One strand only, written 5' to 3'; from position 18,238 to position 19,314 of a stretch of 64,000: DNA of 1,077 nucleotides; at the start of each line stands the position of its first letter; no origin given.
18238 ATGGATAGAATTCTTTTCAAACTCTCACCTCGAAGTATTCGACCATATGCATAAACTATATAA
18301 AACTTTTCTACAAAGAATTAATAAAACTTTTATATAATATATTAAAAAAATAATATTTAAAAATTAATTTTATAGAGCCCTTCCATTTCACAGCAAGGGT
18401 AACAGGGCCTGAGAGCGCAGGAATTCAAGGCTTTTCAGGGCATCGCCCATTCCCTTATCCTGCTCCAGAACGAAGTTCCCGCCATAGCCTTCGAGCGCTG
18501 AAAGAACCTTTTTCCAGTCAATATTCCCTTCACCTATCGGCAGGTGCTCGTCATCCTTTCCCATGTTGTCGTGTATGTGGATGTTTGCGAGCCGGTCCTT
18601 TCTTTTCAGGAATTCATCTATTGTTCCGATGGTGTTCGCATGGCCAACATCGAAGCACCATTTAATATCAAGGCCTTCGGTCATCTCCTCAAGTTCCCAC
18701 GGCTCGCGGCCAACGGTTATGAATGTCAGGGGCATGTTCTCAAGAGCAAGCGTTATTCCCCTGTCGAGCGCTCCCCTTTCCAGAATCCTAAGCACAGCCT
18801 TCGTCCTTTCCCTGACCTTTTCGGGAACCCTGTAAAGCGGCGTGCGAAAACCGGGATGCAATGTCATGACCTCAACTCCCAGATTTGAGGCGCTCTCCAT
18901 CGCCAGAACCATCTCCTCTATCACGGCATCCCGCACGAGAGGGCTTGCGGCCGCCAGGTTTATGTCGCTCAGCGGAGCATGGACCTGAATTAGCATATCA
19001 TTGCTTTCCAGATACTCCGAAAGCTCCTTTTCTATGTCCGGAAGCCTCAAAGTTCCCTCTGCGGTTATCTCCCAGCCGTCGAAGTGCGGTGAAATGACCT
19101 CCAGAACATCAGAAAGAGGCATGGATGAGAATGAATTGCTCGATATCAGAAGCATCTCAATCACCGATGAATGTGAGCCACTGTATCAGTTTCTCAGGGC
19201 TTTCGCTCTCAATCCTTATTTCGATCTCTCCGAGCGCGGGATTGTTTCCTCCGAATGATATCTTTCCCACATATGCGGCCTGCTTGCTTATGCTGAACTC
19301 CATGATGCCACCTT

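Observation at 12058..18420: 34-bp direct repeat brackets a 6.3 kb segment that holds only the giant surface-protein gene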

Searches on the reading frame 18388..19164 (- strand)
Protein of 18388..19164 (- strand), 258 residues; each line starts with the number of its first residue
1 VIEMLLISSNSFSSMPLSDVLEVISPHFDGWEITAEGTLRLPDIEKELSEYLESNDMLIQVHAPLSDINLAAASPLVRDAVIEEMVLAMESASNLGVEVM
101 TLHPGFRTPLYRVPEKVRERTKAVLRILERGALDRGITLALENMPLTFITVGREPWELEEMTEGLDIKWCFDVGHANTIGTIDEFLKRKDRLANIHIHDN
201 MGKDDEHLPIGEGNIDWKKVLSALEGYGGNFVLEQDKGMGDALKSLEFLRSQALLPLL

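Call 8: search_protein_families(library=pfam, proteins=[window:18388-19164:-], max_evalue=0.01)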
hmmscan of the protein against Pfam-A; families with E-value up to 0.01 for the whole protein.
window:18388-19164:- (258 aa): 1 family
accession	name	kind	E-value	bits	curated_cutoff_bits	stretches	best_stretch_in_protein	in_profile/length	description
PF01261.30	AP_endonuc_2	-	3.4e-37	128.9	31.1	1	28-251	9-248/249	Xylose isomerase-like TIM barrel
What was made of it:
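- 18388..19155 (-): Xylose-isomerase-like TIM-barrel (sugar-phosphate isomerase/epimerase family) gene, 255 aa. Pfam PF01261 E=3.4e-37 (call 8).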

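Call 12: find_encoding_contigs(protein=window:18388-19164:-, flank=10000, max_places=10)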
Protein window:18388-19164:- (258 aa): no gene with exactly this product is on record in the collection.
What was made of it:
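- Tried and rejected: The 258-aa ORF version of the isomerase was not on record at all (call 12).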

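Call 13: find_homologous_proteins(query=window:18388-19164:-, max_evalue=1e-10)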
Query window:18388-19164:- (258 aa): 657 proteins with E <= 1e-10 among 4505 candidates; the best 120 are listed.
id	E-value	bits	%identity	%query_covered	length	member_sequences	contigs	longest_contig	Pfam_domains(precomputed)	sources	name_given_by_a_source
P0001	3.3e-149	513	91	99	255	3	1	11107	PF01261.31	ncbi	-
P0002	3.9e-140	483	85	93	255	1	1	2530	PF01261.31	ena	-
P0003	4.9e-137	473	83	93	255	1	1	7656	PF01261.31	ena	-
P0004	9.5e-134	463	82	96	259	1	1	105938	PF01261.31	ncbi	-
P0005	1.1e-132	459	81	97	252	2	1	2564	PF01261.31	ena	-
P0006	7.9e-131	453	80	96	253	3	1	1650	PF01261.31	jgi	-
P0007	1.8e-129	449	78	99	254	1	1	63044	PF01261.31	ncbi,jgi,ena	-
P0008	9.3e-113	394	67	97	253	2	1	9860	PF01261.31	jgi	-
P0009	1.5e-112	393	69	96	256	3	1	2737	PF01261.31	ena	-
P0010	1.1e-109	384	67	96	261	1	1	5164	PF01261.31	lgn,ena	-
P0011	2.4e-105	369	67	95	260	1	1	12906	PF01261.31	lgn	-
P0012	6.1e-96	339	59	96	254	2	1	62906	PF01261.31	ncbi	-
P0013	1.9e-68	249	47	96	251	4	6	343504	PF01261.31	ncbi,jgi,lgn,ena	-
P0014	6.2e-66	240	49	91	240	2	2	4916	PF01261.31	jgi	-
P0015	1.5e-63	233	47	91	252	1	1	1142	PF01261.31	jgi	-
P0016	1.4e-62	229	47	91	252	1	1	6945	PF01261.31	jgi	jgi:sugar phosphate isomerase/epimerase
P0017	1.6e-62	229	45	96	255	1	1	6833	PF01261.31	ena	-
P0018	8.5e-62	227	45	96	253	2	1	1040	PF01261.31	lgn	-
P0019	1.4e-61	226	44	96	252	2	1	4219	PF01261.31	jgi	jgi:sugar phosphate isomerase/epimerase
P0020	1.8e-61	226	45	94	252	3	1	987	PF01261.31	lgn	-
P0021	2.5e-61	225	47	90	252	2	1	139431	PF01261.31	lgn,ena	-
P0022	7.4e-61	224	44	96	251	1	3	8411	PF01261.31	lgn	-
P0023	1.2e-60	223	47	94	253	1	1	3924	PF01261.31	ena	-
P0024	1.4e-60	223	45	91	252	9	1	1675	PF01261.31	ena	-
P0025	1.7e-60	223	45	95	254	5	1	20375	PF01261.31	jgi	-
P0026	2.3e-60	222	45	98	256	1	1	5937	PF01261.31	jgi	jgi:sugar phosphate isomerase/epimerase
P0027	2.4e-60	222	45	96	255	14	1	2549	PF01261.31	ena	-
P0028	6.5e-60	221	45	98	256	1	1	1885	PF01261.31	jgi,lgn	-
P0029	6.6e-60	221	45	96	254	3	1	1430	PF01261.31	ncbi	-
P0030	7.3e-60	220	43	96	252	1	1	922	PF01261.31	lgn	-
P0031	1.1e-59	220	44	93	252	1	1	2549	PF01261.31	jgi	jgi:sugar phosphate isomerase/epimerase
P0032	1.3e-59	220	45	96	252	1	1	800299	PF01261.31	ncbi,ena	-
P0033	1.4e-59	220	43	96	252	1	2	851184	PF01261.31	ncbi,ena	-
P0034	1.4e-59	220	43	96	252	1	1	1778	PF01261.31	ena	-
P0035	1.9e-59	219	43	96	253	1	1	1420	PF01261.31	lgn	-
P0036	2.0e-59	219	44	94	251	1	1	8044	PF01261.31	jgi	jgi:sugar phosphate isomerase/epimerase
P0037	2.1e-59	219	45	91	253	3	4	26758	PF01261.31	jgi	jgi:sugar phosphate isomerase/epimerase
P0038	3.0e-59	218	47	90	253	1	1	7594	PF01261.31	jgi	-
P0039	3.3e-59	218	45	90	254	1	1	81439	PF01261.31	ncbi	-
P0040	8.4e-59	217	45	90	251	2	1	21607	PF01261.31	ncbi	-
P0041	9.9e-59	217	44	97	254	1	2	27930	PF01261.31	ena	-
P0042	1.1e-58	217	44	96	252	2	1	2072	PF01261.31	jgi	jgi:sugar phosphate isomerase/epimerase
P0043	1.4e-58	216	46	89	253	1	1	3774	PF01261.31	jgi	jgi:sugar phosphate isomerase/epimerase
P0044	1.4e-58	216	45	90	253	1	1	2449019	PF01261.31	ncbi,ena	-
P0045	1.5e-58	216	44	97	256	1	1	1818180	PF01261.31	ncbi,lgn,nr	ncbi:MAG: sugar phosphate isomerase/epimerase [Methanomassiliicoccales archaeon]|nr:MAG: sugar phosp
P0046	1.9e-58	216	44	97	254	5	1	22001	PF01261.31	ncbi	-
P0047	3.5e-58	215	44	99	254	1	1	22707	PF01261.31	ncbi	-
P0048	4.3e-58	215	43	96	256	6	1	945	PF01261.31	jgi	-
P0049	4.4e-58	215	42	96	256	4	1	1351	PF01261.31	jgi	-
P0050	4.7e-58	215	44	98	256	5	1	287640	PF01261.31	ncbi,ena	-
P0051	5.2e-58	214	45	91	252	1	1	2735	PF01261.31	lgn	-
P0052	5.6e-58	214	43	93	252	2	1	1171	PF01261.31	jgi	-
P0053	6.8e-58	214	45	96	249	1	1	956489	PF01261.31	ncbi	-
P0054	6.9e-58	214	43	98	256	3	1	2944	PF01261.31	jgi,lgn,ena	-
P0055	8.6e-58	214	46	86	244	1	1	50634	PF01261.31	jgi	-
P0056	8.9e-58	214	44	96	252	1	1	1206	PF01261.31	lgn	-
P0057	1.4e-57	213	44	90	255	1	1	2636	PF01261.31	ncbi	-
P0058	2.3e-57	212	44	91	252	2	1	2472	PF01261.31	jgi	jgi:sugar phosphate isomerase/epimerase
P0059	2.4e-57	212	45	91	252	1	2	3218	PF01261.31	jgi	jgi:sugar phosphate isomerase/epimerase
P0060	2.8e-57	212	46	90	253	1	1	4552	PF01261.31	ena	-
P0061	2.8e-57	212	44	90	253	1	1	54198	PF01261.31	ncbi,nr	ncbi:MAG: endonuclease IV [Methanomassiliicoccales archaeon PtaU1.Bin124]|nr:MAG: endonuclease IV [M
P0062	2.8e-57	212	41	97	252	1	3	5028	PF01261.31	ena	-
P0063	3.8e-57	212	44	93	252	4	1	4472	PF01261.31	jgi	jgi:sugar phosphate isomerase/epimerase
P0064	4.8e-57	211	42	97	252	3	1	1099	PF01261.31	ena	-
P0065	5.4e-57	211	46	91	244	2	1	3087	PF01261.31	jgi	-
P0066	5.5e-57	211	44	90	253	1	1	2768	PF01261.31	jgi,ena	-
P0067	6.8e-57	211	44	90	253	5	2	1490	PF01261.31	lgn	-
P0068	7.3e-57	211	45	90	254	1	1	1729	PF01261.31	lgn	-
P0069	8.0e-57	211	45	90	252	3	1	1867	PF01261.31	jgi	jgi:sugar phosphate isomerase/epimerase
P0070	1.1e-56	210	43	93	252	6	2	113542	PF01261.31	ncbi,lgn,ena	-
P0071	1.4e-56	210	43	91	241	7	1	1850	PF01261.31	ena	-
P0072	1.6e-56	210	44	90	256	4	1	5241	PF01261.31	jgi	-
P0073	1.6e-56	210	43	90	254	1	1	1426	PF01261.31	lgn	-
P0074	1.8e-56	209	43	91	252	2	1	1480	PF01261.31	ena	-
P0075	1.8e-56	209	40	95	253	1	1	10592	PF01261.31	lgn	-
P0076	2.9e-56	209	43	98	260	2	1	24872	PF01261.31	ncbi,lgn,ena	-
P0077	3.2e-56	209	44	90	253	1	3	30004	PF01261.31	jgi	jgi:sugar phosphate isomerase/epimerase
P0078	4.0e-56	208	46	94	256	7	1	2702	PF01261.31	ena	-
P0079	4.4e-56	208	43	98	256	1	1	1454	PF01261.31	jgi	-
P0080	7.4e-56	207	45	90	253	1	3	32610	PF01261.31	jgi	jgi:sugar phosphate isomerase/epimerase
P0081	7.8e-56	207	44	90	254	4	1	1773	PF01261.31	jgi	jgi:sugar phosphate isomerase/epimerase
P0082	9.2e-56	207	43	95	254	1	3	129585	PF01261.31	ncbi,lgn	ncbi:MAG: sugar phosphate isomerase/epimerase family protein [Methanomassiliicoccales archaeon]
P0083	9.5e-56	207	42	95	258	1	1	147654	PF01261.31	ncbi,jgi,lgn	ncbi:MAG TPA: sugar phosphate isomerase/epimerase family protein [Methanomassiliicoccales archaeon]|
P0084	1.0e-55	207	45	90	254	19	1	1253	PF01261.31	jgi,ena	-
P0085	1.1e-55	207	43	91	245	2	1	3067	PF01261.31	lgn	-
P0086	1.2e-55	207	41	94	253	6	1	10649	PF01261.31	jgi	jgi:sugar phosphate isomerase/epimerase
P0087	1.4e-55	206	42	91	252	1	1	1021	PF01261.31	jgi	jgi:sugar phosphate isomerase/epimerase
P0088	1.4e-55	206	45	90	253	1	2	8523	PF01261.31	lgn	-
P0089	2.1e-55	206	42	98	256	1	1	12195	PF01261.31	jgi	jgi:sugar phosphate isomerase/epimerase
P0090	2.2e-55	206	41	93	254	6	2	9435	PF01261.31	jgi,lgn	jgi:sugar phosphate isomerase/epimerase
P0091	2.6e-55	206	43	95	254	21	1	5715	PF01261.31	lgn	-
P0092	2.8e-55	205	42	95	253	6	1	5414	PF01261.31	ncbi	ncbi:MAG: sugar phosphate isomerase/epimerase family protein [Methanomassiliicoccales archaeon]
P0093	3.0e-55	205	44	90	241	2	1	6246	PF01261.31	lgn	-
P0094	3.1e-55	205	43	89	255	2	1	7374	PF01261.31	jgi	jgi:sugar phosphate isomerase/epimerase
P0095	3.6e-55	205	45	94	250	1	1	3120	PF01261.31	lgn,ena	-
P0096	3.8e-55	205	44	90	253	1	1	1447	PF01261.31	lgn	-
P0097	4.7e-55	205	46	83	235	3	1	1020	PF01261.31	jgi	jgi:sugar phosphate isomerase/epimerase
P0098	5.8e-55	204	42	96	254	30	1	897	PF01261.31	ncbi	-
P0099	6.9e-55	204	42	90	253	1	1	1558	PF01261.31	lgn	-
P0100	6.9e-55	204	43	90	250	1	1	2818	PF01261.31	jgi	jgi:sugar phosphate isomerase/epimerase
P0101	1.0e-54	204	43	89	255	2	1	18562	PF01261.31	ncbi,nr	ncbi:MAG: sugar phosphate isomerase/epimerase [Euryarchaeota archaeon]|nr:sugar phosphate isomerase/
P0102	1.2e-54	203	41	96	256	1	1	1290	PF01261.31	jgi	jgi:sugar phosphate isomerase/epimerase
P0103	1.3e-54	203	43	90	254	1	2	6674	PF01261.31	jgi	jgi:sugar phosphate isomerase/epimerase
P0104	1.4e-54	203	43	95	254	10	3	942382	PF01261.31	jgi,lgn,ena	-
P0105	1.4e-54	203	43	96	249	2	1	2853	PF01261.31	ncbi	-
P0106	1.8e-54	203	40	93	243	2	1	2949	PF01261.31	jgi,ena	-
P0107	2.1e-54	203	41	90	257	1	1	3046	PF01261.31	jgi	jgi:sugar phosphate isomerase/epimerase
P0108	2.5e-54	202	43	91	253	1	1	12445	PF01261.31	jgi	jgi:sugar phosphate isomerase/epimerase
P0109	2.9e-54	202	44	84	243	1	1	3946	PF01261.31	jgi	jgi:sugar phosphate isomerase/epimerase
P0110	3.2e-54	202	42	95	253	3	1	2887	PF01261.31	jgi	jgi:sugar phosphate isomerase/epimerase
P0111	4.6e-54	201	42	96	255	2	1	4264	PF01261.31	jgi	jgi:sugar phosphate isomerase/epimerase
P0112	4.7e-54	201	43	98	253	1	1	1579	PF01261.31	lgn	-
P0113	5.0e-54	201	41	96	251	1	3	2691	PF01261.31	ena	-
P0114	5.5e-54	201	43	90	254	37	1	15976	PF01261.31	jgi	jgi:sugar phosphate isomerase/epimerase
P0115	5.7e-54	201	43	90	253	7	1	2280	PF01261.31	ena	-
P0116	5.7e-54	201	41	94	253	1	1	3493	PF01261.31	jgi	jgi:sugar phosphate isomerase/epimerase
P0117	6.3e-54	201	42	90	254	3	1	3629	PF01261.31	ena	-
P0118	6.6e-54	201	45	81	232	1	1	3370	PF01261.31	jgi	jgi:sugar phosphate isomerase/epimerase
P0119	7.5e-54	201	43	90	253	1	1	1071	PF01261.31,PF03851.21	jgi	jgi:sugar phosphate isomerase/epimerase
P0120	7.5e-54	201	42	97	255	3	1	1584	PF01261.31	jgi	jgi:sugar phosphate isomerase/epimerase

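Call 16: find_encoding_contigs(protein=P0001, flank=10000, max_places=4)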
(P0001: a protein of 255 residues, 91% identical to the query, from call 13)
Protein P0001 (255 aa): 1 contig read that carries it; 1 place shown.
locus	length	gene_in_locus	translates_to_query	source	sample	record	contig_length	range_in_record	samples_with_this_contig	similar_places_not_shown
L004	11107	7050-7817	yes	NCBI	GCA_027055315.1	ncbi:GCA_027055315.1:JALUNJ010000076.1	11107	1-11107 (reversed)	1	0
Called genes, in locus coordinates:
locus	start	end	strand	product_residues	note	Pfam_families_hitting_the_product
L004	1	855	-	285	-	?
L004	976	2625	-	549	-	PF13750:Big_3_3 (faint), PF17957:Big_7 (faint), PF19077:Big_13 (faint), PF27332:TP_0781 (faint)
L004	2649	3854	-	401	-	PF01896:DNA_primase_S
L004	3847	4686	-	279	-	PF00288:GHMP_kinases_N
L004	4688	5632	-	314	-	PF02540:NAD_synthase, PF03054:tRNA_Me_trans (faint), PF06508:QueC (weak), PF00958:GMP_synt_C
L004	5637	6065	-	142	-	PF00731:AIRC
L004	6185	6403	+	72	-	PF12651:RHH_3 (faint)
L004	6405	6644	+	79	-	PF05016:ParE_toxin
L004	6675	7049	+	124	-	PF01877:RNA_binding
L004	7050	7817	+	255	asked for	PF01261:AP_endonuc_2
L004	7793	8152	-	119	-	PF02641:DUF190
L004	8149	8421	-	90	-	PF02537:CRCB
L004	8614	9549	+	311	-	PF04055:Radical_SAM, PF08608:Wyosine_form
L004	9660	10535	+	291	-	PF04055:Radical_SAM, PF13353:Fer4_12 (weak)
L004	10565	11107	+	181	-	?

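Call 17: find_encoding_contigs(protein=P0004, flank=10000, max_places=4)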
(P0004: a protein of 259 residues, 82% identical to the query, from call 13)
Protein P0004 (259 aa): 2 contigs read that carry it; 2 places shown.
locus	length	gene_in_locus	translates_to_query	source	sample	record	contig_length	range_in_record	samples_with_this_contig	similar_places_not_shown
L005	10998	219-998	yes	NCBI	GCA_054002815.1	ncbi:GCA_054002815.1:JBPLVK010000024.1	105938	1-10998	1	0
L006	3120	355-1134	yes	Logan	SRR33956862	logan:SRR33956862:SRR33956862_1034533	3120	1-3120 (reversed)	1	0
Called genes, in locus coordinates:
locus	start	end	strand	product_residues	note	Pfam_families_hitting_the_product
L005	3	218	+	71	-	?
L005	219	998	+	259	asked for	PF01261:AP_endonuc_2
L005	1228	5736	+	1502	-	PF03415:Peptidase_C11, PF17957:Big_7, PF21471:Reelin_subrepeat-B (faint)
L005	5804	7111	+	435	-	PF22641:TiaS_TCKD, PF08489:TiaS_FLD, PF01336:tRNA_anti-codon, PF23783:Zn_ribbon_TiaS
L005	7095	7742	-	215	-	PF01269:Fibrillarin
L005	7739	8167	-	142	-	PF19479:DUF6015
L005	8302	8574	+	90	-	PF01918:Alba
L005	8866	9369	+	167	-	PF01259:SAICAR_synt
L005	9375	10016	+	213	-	PF02163:Peptidase_M50 (weak)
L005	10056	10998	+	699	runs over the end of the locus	PF13088:BNR_2, PF13205:Big_5 (weak)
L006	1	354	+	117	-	?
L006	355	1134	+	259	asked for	PF01261:AP_endonuc_2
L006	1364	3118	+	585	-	?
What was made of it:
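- In L005 the arrangement isomerase followed by a giant surface-protein gene exists (call 17).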

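Call 18: find_encoding_contigs(protein=P0007, flank=10000, max_places=4)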
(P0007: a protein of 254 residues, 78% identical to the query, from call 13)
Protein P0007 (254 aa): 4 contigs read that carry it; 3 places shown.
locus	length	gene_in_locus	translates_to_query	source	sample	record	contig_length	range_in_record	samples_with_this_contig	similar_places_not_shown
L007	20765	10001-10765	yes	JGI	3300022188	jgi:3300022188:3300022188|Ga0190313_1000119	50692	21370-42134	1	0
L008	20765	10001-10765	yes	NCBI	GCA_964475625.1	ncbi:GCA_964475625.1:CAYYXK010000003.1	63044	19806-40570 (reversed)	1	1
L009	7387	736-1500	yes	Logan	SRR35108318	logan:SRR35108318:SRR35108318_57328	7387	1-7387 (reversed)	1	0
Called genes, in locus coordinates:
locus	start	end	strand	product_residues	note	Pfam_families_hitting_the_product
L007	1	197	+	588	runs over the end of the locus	PF00587:tRNA-synt_2b, PF03129:HGTP_anticodon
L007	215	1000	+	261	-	PF00535:Glycos_transf_2, PF10111:Glyco_tranf_2_2, PF13641:Glyco_tranf_2_3, PF13632:Glyco_trans_2_3, PF13641:Glyco_tranf_2_3 (weak)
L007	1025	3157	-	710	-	PF11896:GlgE_dom_N_S (faint), PF13927:Ig_3 (faint), PF15418:DUF4625 (faint), PF17957:Big_7 (faint), PF19077:Big_13 (faint), PF13750:Big_3_3 (faint)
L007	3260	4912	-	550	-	PF17957:Big_7 (faint), PF19077:Big_13 (faint)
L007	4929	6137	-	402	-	PF01896:DNA_primase_S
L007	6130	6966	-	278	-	PF00288:GHMP_kinases_N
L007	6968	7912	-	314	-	PF02540:NAD_synthase (weak), PF03054:tRNA_Me_trans (faint), PF06508:QueC (weak), PF00958:GMP_synt_C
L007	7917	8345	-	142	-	PF00731:AIRC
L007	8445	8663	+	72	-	PF01402:RHH_1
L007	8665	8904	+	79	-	PF05016:ParE_toxin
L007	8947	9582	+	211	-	-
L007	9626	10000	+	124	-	PF01877:RNA_binding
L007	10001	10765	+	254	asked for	PF01261:AP_endonuc_2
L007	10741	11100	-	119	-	PF02641:DUF190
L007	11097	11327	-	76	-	PF02537:CRCB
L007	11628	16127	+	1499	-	PF03415:Peptidase_C11, PF17957:Big_7, PF21471:Reelin_subrepeat-B (faint)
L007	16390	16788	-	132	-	-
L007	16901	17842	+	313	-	PF04055:Radical_SAM, PF08608:Wyosine_form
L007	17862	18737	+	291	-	PF05681:Fumerase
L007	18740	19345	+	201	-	PF05683:Fumerase_C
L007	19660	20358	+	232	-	-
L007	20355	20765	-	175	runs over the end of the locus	PF02223:Thymidylate_kin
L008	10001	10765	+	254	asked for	PF01261:AP_endonuc_2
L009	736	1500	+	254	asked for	PF01261:AP_endonuc_2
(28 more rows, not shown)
